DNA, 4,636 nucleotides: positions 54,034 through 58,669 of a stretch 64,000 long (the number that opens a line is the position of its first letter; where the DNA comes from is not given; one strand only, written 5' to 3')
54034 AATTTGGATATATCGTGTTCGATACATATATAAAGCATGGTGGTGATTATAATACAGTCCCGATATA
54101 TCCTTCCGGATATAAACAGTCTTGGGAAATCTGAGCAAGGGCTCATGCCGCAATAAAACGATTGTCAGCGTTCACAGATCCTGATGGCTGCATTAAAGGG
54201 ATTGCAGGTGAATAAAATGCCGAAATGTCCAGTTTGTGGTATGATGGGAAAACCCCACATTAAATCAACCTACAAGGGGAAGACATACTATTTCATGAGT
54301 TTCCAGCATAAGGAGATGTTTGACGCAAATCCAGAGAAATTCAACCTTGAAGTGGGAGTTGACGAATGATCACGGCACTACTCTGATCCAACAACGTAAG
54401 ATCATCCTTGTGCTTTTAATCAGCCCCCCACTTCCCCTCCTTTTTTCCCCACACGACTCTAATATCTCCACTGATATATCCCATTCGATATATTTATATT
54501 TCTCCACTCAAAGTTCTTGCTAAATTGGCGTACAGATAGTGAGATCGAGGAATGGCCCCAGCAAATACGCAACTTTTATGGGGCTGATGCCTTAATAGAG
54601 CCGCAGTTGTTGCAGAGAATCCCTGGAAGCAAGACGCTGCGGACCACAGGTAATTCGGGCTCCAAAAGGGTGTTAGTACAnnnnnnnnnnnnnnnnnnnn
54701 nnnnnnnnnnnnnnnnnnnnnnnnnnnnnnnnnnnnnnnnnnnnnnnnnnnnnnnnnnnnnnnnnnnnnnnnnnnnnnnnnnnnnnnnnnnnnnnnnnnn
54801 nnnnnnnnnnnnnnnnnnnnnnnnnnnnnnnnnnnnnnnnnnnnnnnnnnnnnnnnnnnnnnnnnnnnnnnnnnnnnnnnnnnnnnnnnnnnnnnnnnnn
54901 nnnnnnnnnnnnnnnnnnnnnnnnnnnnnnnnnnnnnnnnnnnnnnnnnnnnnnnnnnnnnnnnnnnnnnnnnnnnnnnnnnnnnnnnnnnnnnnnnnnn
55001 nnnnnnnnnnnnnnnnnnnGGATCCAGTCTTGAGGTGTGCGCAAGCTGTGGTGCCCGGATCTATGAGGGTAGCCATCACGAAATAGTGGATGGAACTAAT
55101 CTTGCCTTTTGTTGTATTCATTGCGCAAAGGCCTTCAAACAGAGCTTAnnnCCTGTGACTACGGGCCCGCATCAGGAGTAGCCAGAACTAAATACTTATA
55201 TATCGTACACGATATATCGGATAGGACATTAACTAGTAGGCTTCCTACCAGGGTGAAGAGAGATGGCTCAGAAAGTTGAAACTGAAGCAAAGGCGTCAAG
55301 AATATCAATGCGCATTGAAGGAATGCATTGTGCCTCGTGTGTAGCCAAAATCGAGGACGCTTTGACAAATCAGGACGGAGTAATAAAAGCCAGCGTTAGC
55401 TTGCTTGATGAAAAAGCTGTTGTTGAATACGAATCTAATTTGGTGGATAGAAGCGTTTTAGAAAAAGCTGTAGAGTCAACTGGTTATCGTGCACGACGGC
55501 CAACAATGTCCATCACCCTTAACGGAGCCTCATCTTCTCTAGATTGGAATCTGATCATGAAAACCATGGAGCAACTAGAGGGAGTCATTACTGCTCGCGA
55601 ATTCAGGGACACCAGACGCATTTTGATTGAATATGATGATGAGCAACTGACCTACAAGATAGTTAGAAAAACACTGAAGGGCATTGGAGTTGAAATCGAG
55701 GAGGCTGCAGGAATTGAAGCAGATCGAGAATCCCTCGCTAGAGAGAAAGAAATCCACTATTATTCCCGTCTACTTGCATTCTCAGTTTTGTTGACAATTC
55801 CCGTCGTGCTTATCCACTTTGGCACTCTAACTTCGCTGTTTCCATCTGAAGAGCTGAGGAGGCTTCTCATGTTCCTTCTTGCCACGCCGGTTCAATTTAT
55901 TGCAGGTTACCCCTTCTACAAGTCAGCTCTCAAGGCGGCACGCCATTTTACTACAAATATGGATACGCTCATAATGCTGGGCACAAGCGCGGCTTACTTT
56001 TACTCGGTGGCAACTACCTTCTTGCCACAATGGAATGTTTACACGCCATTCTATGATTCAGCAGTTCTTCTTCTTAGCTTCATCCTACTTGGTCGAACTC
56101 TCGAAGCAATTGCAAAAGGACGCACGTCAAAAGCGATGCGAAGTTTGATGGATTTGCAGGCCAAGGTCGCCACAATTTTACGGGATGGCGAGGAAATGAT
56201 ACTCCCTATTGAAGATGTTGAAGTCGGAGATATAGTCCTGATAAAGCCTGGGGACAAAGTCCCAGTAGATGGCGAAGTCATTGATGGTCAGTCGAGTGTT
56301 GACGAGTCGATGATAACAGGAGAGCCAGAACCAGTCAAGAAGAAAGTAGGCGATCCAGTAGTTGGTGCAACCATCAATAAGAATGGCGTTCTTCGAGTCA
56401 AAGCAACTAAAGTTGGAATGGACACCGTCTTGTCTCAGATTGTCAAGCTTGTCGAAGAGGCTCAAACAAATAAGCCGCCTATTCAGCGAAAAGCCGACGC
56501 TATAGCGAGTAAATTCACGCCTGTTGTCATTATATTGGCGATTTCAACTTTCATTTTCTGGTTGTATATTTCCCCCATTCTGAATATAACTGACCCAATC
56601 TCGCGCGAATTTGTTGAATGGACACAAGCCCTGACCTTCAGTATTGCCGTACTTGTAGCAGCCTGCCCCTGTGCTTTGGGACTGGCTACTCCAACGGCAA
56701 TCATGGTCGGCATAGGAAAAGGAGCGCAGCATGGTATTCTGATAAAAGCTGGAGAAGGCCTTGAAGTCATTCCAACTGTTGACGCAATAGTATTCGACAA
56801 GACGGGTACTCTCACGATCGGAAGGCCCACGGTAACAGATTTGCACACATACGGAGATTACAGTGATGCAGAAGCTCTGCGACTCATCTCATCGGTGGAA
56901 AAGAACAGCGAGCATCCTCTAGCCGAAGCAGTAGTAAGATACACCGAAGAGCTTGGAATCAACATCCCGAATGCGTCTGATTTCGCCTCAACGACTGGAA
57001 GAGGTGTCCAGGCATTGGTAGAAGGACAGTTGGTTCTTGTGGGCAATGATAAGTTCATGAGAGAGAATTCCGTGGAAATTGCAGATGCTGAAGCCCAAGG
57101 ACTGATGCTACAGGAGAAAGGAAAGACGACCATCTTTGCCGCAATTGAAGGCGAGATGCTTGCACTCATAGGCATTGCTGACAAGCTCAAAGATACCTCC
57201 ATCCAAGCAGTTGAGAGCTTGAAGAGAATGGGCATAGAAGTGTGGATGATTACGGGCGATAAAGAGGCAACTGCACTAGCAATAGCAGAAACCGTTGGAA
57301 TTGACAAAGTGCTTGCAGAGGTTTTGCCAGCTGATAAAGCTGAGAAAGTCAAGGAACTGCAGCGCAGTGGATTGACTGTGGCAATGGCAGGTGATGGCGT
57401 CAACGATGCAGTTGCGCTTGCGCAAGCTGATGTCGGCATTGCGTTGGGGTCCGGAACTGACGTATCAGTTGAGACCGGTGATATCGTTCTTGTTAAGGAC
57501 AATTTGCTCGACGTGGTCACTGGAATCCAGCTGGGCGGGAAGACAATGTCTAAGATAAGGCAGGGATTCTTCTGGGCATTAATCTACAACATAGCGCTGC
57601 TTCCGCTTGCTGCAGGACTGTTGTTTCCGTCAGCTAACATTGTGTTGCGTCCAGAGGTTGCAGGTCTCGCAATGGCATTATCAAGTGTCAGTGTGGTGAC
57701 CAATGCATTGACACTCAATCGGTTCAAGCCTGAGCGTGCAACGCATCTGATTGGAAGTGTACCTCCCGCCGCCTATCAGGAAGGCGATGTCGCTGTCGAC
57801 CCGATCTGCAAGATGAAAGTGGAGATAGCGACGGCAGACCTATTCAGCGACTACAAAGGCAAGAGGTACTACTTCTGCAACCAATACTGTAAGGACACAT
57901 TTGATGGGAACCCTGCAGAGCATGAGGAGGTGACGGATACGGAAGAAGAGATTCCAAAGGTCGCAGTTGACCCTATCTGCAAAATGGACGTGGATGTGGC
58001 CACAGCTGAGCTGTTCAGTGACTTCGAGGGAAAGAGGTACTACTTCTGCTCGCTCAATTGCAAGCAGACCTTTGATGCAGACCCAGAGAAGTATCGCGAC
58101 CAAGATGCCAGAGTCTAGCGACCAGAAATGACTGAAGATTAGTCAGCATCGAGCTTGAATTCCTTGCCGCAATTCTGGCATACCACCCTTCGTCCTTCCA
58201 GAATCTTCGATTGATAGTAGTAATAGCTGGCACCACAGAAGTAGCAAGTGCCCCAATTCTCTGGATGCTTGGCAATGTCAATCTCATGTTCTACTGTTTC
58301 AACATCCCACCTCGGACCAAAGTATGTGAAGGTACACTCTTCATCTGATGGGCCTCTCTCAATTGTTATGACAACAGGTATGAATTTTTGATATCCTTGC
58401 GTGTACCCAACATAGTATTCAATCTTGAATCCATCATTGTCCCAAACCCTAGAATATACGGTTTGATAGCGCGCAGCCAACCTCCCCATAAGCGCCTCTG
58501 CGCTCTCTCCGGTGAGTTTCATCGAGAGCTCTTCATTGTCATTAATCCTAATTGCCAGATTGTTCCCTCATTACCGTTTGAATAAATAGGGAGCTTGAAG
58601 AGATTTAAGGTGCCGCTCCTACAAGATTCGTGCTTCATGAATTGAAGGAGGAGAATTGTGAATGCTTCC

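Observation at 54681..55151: PadR DNA-binding domain fused to a TRASH metal-binding domain as the likely copper sensor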

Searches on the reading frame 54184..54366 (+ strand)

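Call 3: search_protein_families(library=pfam, proteins=[window:54184-54366:+], max_evalue=1)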
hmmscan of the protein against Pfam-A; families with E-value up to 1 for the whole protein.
window:54184-54366:+ (61 aa): 4 families
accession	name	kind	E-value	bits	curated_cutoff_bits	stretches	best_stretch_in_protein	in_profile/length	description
PF04945.19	YHS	-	1.3e-08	35.1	30.3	1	16-53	4-43/47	YHS domain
PF04355.18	BamE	-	0.0084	16.3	23.2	1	3-43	8-47/71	Outer membrane protein assembly factor BamE domain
PF22415.1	PSV_ORF131-like_dom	-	0.014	15.8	27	1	4-39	14-49/80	PSV_Hypothetical protein ORF131-like domain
PF01783.29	Ribosomal_L32p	-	0.016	15.9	21.3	1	6-36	20-48/56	Ribosomal L32p protein family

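Call 4: search_protein_families(library=ncbifam, proteins=[window:54184-54366:+], max_evalue=1)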
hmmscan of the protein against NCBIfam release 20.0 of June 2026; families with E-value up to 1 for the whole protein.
window:54184-54366:+ (61 aa): 2 families
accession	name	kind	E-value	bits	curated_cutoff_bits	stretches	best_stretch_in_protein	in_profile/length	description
NF041384.1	YHS_seleno_dom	subfamily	3.9e-06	27.1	70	1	20-54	19-53/113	YHS domain-containing (seleno)protein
TIGR01031.1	rpmF_bact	equivalog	0.093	13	22.6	1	7-34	22-53/56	50S ribosomal protein L32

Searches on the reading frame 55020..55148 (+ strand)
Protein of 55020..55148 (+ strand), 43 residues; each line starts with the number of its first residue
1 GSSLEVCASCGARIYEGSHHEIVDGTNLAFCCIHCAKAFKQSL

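Call 25: search_solved_structures(query=A2, max_evalue=10, show_alignments=4)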
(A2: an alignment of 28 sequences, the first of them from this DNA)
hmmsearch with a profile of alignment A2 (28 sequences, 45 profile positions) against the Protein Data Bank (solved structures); distinct sequences matched with E-value up to 10: 11.
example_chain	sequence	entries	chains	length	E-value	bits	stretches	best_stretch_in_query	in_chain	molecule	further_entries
2fqh_A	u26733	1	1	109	0.0027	20.6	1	6-42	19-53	Hypothetical protein TA0938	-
6xu6_CW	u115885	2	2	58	0.013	18.4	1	6-42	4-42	60S ribosomal protein L24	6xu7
6xu8_CW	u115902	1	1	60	0.014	18.3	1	6-42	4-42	60S ribosomal protein L24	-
1ffk_W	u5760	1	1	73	0.022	17.7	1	3-27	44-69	RIBOSOMAL PROTEIN L37AE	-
9eho_W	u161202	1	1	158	0.044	16.7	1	4-43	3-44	Large ribosomal subunit protein eL24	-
1x6h_A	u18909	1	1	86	0.084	15.8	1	30-43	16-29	Transcriptional repressor CTCF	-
4v6w_CW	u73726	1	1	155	0.1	15.5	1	6-41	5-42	60S ribosomal protein L24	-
2kgo_A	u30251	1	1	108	0.53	13.3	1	2-36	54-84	Uncharacterized protein ybiI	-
7oya_W1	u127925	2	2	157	1.4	12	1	4-42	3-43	60S ribosomal protein L24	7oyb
2w0t_A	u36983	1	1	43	1.5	11.9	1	6-43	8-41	LETHAL(3)MALIGNANT BRAIN TUMOR-LIKE 2 PROTEIN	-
2kmk_A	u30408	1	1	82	8.3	9.5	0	30-43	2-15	Zinc finger protein Gfi-1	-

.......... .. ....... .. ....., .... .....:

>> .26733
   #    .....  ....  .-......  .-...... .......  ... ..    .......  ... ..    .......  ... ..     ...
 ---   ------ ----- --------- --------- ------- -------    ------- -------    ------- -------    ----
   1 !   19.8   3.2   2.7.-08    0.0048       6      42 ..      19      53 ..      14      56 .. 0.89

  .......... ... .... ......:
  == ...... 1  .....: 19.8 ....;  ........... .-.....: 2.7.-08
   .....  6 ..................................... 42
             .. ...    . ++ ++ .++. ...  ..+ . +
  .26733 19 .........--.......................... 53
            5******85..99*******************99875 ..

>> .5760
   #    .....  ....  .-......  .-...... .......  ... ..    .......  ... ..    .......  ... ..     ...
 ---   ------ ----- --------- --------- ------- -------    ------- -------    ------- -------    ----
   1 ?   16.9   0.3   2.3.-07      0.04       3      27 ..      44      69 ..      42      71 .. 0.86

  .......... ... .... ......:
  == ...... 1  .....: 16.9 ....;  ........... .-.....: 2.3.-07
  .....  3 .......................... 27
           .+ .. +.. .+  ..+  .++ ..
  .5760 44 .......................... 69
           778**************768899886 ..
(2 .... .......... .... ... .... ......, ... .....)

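Call 43: predict_structure(alignment_id=A3)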
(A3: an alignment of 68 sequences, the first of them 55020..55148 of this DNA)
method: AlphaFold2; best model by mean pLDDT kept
length: 43 residues; sequences in the alignment: 68
mean_pLDDT: 91.0   pTM: 0.67
mean pLDDT of the five models: 91.0, 90.5, 88.6, 86.7, 85.2
residues with pLDDT >= 90: 34; 70-90: 6; 50-70: 2; < 50: 1
segments of 3 or more residues with pLDDT < 50: none
pLDDT, mean of each block of 10 residues (from residue 1): 83 92 95 96 87
secondary structure, 60 per line:
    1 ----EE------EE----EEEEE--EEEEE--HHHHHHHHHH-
elements in order: E19-23 E26-30 H33-42

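Call 46: fold_search(model_id=the predicted structure, library=pdb)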
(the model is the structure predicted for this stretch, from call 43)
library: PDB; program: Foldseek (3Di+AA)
matches with E <= 10: 258; with E <= 0.001: 0
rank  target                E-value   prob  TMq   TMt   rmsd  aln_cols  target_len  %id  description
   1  7f5s_LW               4.3e-02  1.00  0.76  0.47   2.0        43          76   28  human delta-METTL18 60S ribosome (released 2022-06-22)
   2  8ev3_u                4.5e-02  1.00  0.69  0.43   1.9        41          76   24  Ytm1 associated 60S nascent ribosome (-Fkbp39) State 1B (released 2022-11-30)
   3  7u0h_u                6.3e-02  1.00  0.73  0.26   2.0        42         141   28  State NE1 nucleolar 60S ribosome biogenesis intermediate - Overall model (released 2022-12-14)
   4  7qiw_Y                6.8e-02  1.00  0.79  0.58   1.9        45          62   29  Specific features and methylation sites of a plant ribosome. 60S ribosomal subunit. (released 2022-07-13)
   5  9gul_LW               6.8e-02  1.00  0.75  0.53   2.1        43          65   28  Structure of FLuc-XBP1u+ stalled human 60S ribosome nascent chain complex (released 2025-09-24)
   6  9fqz_LW               7.2e-02  1.00  0.76  0.32   1.8        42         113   28  CRYO-EM STRUCTURE OF HCT15 POLYSOMES BOUND TO EEF2, EBP1, AND SERBP1 (released 2026-01-14)
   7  9i14_LW               7.2e-02  1.00  0.76  0.40   1.9        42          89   28  CRYO-EM STRUCTURE OF HCT15 POLYSOMES IN HYBRID-PRE STATE (released 2026-01-28)
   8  8fkp_SV               7.2e-02  1.00  0.70  0.26   2.0        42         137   28  Human nucleolar pre-60S ribosomal subunit (State A1) (released 2023-07-12)
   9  9o3v_LW               8.2e-02  1.00  0.77  0.51   1.8        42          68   28  Human 80S ribosome stalled on MYC nascent chain (released 2026-03-04)
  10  8ip8_OA               8.2e-02  1.00  0.75  0.56   1.9        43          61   28  Wheat 80S ribosome stalled on AUG-Stop boron dependently (released 2024-02-21)
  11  6ylg_u                9.4e-02  1.00  0.71  0.24   1.8        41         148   29  Rix1-Rea1 pre-60S particle - 60S core, body 1 (rigid body refinement) (released 2020-07-29)
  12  6skf_BY               9.4e-02  1.00  0.72  0.53   2.2        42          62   26  Cryo-EM Structure of T. kodakarensis 70S ribosome (released 2020-07-29)
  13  7nac_u                1.0e-01  1.00  0.72  0.25   1.8        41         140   29  State E2 nucleolar 60S ribosomal biogenesis intermediate - Composite model (released 2022-11-09)
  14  7naf_u                1.0e-01  1.00  0.71  0.51   1.8        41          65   29  State E2 nucleolar 60S ribosomal biogenesis intermediate - Spb1-MTD local model (released 2022-11-09)
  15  8v87_u                1.1e-01  1.00  0.71  0.31   1.8        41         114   29  60S ribosome biogenesis intermediate (Dbp10 post-catalytic structure - Overall map) (released 2024-05-01)
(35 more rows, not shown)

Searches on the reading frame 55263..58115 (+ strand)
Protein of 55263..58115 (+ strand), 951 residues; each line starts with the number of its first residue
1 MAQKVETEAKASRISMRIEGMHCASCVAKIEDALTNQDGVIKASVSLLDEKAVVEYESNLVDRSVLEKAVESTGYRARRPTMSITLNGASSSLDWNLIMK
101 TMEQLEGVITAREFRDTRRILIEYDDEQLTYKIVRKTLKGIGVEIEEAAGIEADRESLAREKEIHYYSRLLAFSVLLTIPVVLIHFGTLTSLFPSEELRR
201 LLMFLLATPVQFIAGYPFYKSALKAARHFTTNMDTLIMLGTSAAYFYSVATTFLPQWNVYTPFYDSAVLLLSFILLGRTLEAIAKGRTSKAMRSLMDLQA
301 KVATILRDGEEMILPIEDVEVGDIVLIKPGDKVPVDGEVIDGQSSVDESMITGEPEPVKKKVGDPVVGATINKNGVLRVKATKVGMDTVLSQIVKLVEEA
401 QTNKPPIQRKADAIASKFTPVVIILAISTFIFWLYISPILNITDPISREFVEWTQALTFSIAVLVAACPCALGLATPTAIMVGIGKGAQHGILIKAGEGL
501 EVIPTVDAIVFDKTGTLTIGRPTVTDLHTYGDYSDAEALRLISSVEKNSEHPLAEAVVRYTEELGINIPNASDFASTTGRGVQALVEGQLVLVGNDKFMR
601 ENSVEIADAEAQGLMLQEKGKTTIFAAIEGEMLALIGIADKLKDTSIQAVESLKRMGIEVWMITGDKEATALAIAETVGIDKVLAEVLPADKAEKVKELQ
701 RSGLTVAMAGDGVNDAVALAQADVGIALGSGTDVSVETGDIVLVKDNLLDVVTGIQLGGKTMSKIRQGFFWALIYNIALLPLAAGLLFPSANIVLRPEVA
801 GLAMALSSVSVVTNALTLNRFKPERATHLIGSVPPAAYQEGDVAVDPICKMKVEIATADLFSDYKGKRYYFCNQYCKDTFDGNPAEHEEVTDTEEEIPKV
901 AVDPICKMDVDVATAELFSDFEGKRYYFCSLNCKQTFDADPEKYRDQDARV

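Call 3: search_protein_families(library=pfam, proteins=[window:55263-58115:+], max_evalue=1)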
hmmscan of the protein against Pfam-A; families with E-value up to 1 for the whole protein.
window:55263-58115:+ (951 aa): 8 families
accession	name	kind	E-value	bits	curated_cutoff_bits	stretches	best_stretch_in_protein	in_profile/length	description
PF00122.25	E1-E2_ATPase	-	4.7e-61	205.9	28.1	1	298-490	2-181/181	E1-E2 ATPase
PF00702.32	Hydrolase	-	2.6e-35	123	26.4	1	506-723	1-191/191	haloacid dehalogenase-like hydrolase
PF04945.19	YHS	-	4.8e-24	84.5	30.3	2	902-945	2-44/47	YHS domain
PF00403.32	HMA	-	1.2e-16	61.3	24.8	1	16-75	2-61/62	Heavy-metal-associated domain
PF24273.1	TRASH_HVO_1752_C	-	0.0096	16.5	27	0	920-940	19-39/47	HVO_1752, C-terminal TRASH domain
PF08282.18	Hydrolase_3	-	0.045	13.9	20.9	0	697-742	197-242/255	haloacid dehalogenase-like hydrolase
PF08394.17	Arc_trans_TRASH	-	0.16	12.6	27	0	924-937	22-35/43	Archaeal TRASH domain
PF11494.13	Ta0938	-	0.2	12.6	27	0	858-883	12-37/92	Ta0938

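Call 4: search_protein_families(library=ncbifam, proteins=[window:55263-58115:+], max_evalue=1)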
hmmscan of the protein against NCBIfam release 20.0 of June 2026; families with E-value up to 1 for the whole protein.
window:55263-58115:+ (951 aa): 40 families (the best 25 are shown)
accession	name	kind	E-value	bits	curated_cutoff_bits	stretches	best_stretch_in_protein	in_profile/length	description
TIGR01525.1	ATPase-IB_hvy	subfamily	5.6e-195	649.4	346.25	1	233-818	1-560/560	heavy metal translocating P-type ATPase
TIGR01511.1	ATPase-IB1_Cu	subfamily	2.5e-183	610.8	397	2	450-818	205-541/542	copper-translocating P-type ATPase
NF007952.0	PRK10671.1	equivalog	2e-178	595.3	1316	2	84-824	107-837/838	copper-exporting P-type ATPase CopA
NF008262.1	PRK11033.1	equivalog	3e-122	409.5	1005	2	98-773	59-689/731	zinc/cadmium/mercury/lead-transporting ATPase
TIGR01512.1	ATPase-IB2_Cd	subfamily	5.5e-121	404.7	313.5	3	264-432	18-182/494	cadmium family heavy metal-translocating P-type ATPase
NF033775.1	P_type_ZntA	exception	5.8e-107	358.8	1240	2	267-774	204-691/732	Zn(II)/Cd(II)/Pb(II) translocating P-type ATPase ZntA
TIGR01494.1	ATPase_P-type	subfamily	5.9e-97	325.1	62.3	1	270-788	2-465/478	HAD-IC family P-type ATPase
TIGR01497.1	kdpB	equivalog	9.7e-58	195.8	527.9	1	268-758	69-563/675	potassium-transporting ATPase subunit KdpB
TIGR01517.1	ATPase-IIB_Ca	equivalog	9.8e-54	182.8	507.05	2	258-527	113-381/882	calcium-translocating P-type ATPase, PMCA-type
NF010609.0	PRK14010.1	equivalog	5.4e-53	180.2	1323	1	268-754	70-554/673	K(+)-transporting ATPase subunit B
TIGR01647.1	ATPase-IIIA_H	equivalog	1.1e-51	176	615.5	2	264-683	55-484/755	plasma-membrane proton-efflux P-type ATPase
TIGR01106.1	ATPase-IIC_X-K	subfamily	5.3e-43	147.1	946.1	3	263-529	104-367/997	Na,H/K antiporter P-type ATPase subunit alpha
TIGR01522.1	ATPase-IIA2_Ca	equivalog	1.5e-41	142.1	798.3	3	264-532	80-345/854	calcium-transporting P-type ATPase, PMR1-type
TIGR01116.1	ATPase-IIA1_Ca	equivalog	9.3e-37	126.5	703.4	2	633-765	458-605/799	calcium-translocating P-type ATPase, SERCA-type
TIGR01523.1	ATPase-IID_K-Na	equivalog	6.7e-34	116.7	645.05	4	683-788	671-778/997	potassium/sodium efflux P-type ATPase, fungal-type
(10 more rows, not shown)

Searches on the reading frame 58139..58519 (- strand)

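Call 3: search_protein_families(library=pfam, proteins=[window:58139-58519:-], max_evalue=1)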
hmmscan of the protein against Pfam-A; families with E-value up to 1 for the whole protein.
window:58139-58519:- (126 aa): 7 families
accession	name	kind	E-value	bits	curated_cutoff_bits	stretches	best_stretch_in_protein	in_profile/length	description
PF13240.11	Zn_Ribbon_1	-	0.007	16.6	25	0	83-98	7-22/23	zinc-ribbon domain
PF10080.14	FtrD-like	-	0.0083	16.7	26.3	1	91-124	36-64/101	Membrane iron-sulfur containing protein FtrD-like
PF08274.17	Zn_Ribbon_YjdM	-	0.054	13.9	30.8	1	92-121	5-29/30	PhnA Zinc-Ribbon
PF05191.20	ADK_lid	-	0.075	13.4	26.6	0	111-120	1-10/36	Adenylate kinase, active site lid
PF13717.11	Zn_ribbon_4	-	0.25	11.7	30.3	1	111-125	2-16/36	zinc-ribbon domain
PF13465.12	zf-H2C2_2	-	0.51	11.2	40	0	111-122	14-25/26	Zinc-finger double domain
PF13913.12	zf-C2HC_2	-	0.66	10.2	27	0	111-124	2-15/25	zinc-finger of a C2HC-type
